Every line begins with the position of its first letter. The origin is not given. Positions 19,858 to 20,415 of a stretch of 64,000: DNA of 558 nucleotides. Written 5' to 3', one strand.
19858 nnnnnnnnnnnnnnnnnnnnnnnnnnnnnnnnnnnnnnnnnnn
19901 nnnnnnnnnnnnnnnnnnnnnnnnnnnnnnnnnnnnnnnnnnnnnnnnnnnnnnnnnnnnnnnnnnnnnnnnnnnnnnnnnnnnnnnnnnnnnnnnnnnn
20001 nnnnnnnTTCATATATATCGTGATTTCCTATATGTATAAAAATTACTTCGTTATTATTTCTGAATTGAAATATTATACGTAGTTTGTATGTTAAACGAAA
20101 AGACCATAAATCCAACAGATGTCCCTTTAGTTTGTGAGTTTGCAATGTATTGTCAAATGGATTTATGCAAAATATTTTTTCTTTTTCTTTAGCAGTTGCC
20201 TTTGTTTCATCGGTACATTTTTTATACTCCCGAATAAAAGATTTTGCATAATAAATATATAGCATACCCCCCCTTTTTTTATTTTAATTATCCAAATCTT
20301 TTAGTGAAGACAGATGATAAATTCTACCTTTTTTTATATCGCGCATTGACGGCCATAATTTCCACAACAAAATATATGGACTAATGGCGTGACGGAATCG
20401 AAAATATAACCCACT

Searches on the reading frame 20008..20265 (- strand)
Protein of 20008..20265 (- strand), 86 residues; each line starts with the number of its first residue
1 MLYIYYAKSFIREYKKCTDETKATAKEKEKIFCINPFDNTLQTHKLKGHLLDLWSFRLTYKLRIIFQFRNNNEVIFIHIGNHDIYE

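Call 5: search_protein_families(library=pfam, max_evalue=1, proteins=[window:20008-20265:-])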
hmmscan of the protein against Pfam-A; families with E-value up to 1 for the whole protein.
window:20008-20265:- (86 aa): 4 families
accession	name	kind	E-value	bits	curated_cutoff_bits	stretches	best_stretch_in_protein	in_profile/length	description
PF15738.11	YafQ_toxin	-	0.00016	22.3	30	1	4-83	3-84/88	Bacterial toxin of type II toxin-antitoxin system, YafQ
PF06769.20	YoeB_toxin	-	0.00026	21.4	27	1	18-82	13-79/80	YoeB-like toxin of bacterial type II toxin-antitoxin system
PF05015.19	HigB-like_toxin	-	0.00057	20.7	27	1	42-78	52-87/91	RelE-like toxin of type II toxin-antitoxin system HigB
PF05016.21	ParE_toxin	-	0.00078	20.4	23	1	5-82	2-85/89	ParE toxin of type II toxin-antitoxin system, parDE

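Call 6: search_protein_families(library=ncbifam, max_evalue=1, proteins=[window:20008-20265:-])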
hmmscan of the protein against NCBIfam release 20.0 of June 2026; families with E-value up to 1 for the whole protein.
window:20008-20265:- (86 aa): 3 families
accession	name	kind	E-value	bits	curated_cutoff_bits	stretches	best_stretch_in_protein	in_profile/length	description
TIGR02116.1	toxin_Txe_YoeB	equivalog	5.6e-07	29.7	51.8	1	10-80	5-77/80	Txe/YoeB family addiction module toxin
TIGR00053.1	TIGR00053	subfamily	1.2e-05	25.8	87.25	1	2-83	2-88/92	YafQ family addiction module toxin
TIGR02385.1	RelE_StbE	subfamily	2.9e-05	24.5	27.9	1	4-82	2-84/88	type II toxin-antitoxin system mRNA interferase toxin, RelE/StbE family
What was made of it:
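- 20005..20265 (-): Toxin T1, 86 aa, paralogue of T2. Its stop overlaps the clpP start (20012) by 8 nt. Its Pfam and NCBIfam hits are all below the curated cut-offs (calls 5, 6).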
